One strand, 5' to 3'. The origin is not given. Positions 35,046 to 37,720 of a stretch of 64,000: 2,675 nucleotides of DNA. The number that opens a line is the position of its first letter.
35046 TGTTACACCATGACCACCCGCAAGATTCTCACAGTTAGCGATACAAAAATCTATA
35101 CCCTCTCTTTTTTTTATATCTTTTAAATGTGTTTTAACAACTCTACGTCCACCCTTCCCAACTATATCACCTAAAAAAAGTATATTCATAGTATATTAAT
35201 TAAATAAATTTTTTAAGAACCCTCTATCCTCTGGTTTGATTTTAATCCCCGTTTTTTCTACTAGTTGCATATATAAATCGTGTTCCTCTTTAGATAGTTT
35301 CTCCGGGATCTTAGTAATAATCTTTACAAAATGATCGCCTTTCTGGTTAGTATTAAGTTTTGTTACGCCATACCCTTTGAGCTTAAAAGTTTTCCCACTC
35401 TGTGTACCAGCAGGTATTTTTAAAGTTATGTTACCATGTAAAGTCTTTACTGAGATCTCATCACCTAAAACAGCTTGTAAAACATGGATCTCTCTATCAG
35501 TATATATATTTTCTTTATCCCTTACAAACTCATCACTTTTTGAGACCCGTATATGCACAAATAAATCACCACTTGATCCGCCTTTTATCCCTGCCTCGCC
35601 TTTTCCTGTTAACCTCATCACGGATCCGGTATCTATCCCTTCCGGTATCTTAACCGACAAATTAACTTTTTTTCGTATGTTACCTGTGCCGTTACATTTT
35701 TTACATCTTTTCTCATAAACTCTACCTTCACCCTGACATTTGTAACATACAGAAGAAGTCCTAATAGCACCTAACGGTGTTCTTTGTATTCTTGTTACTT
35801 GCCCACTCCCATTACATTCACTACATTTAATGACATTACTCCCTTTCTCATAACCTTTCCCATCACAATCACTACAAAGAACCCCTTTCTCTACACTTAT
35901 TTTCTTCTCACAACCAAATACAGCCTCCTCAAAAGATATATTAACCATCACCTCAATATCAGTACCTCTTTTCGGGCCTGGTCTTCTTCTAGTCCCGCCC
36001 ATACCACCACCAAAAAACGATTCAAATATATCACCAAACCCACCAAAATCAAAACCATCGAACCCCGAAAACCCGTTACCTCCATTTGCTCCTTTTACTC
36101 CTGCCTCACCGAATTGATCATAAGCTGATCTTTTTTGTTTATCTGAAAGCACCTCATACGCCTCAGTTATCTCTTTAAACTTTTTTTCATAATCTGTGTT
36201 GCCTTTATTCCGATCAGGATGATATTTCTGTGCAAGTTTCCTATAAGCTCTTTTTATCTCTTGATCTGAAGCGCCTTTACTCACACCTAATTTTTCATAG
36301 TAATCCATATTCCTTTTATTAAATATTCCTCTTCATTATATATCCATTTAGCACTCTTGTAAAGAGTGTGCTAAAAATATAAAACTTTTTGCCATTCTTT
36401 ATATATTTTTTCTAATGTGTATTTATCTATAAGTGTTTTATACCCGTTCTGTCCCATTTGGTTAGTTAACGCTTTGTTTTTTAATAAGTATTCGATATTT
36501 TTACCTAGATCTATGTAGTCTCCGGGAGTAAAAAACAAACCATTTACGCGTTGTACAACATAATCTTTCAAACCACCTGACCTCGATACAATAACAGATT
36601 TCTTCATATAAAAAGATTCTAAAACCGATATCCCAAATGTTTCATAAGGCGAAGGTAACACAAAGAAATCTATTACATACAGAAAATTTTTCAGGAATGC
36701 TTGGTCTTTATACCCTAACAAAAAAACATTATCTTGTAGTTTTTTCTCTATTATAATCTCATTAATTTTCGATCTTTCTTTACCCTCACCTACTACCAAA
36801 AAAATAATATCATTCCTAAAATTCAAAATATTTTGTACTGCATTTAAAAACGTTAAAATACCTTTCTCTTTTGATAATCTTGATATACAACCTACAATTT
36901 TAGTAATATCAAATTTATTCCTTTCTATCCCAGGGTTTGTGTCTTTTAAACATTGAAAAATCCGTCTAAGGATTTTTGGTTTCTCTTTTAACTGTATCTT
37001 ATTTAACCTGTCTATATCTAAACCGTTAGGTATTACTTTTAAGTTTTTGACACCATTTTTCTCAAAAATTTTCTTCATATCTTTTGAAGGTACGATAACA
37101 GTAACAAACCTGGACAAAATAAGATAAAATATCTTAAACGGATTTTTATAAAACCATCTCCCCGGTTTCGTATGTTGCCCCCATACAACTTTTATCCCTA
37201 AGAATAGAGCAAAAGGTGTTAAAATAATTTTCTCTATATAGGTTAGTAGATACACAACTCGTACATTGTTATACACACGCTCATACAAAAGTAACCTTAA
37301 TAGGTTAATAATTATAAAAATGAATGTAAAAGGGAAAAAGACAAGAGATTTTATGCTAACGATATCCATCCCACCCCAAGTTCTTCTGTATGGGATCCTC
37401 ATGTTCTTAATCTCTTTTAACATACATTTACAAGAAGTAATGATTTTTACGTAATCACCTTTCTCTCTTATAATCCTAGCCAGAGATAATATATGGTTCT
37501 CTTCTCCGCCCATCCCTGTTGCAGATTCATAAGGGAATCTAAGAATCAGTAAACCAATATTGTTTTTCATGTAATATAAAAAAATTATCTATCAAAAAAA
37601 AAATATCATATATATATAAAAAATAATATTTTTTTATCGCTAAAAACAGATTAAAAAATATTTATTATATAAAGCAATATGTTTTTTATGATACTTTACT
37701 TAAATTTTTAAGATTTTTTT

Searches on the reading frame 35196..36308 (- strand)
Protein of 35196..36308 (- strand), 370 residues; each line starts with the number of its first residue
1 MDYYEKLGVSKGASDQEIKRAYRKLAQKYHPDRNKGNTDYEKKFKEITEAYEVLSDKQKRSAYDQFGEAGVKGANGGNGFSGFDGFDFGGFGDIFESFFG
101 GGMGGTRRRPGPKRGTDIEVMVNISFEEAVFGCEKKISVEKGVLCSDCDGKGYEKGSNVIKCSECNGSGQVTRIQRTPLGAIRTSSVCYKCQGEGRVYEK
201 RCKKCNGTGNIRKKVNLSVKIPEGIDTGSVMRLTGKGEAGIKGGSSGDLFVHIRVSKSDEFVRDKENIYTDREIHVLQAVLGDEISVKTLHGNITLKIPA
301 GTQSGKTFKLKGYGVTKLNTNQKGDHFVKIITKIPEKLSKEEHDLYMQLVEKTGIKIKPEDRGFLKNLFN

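Call 14: search_protein_families(library=pfam, proteins=[window:35196-36308:-], max_evalue=0.00001)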
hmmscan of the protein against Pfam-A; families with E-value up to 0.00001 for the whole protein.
window:35196-36308:- (370 aa): 3 families
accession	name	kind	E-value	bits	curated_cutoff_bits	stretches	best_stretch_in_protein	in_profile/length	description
PF01556.23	DnaJ_C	-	4.9e-45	153.7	26.6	1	118-335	1-152/152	DnaJ C terminal domain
PF00226.36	DnaJ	-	4.1e-28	97.7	27.8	1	2-64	1-63/63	DnaJ domain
PF00684.25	DnaJ_CXXCXGXG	-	2.4e-16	60.2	32.7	1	145-209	1-65/65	DnaJ central domain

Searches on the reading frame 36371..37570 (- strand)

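Call 14: search_protein_families(library=pfam, proteins=[window:36371-37570:-], max_evalue=0.00001)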
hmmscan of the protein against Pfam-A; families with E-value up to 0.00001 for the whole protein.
window:36371-37570:- (399 aa): 3 families
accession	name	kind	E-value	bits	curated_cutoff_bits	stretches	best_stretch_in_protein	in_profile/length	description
PF00534.26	Glycos_transf_1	-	1e-33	116.7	26.4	1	221-378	13-171/172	Glycosyl transferases group 1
PF13692.12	Glyco_trans_1_4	-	4.1e-25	89.1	27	1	224-365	2-142/142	Glycosyl transferases group 1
PF13439.12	Glyco_transf_4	-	2.4e-12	47.7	28.5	1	20-188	1-170/170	Glycosyltransferase Family 4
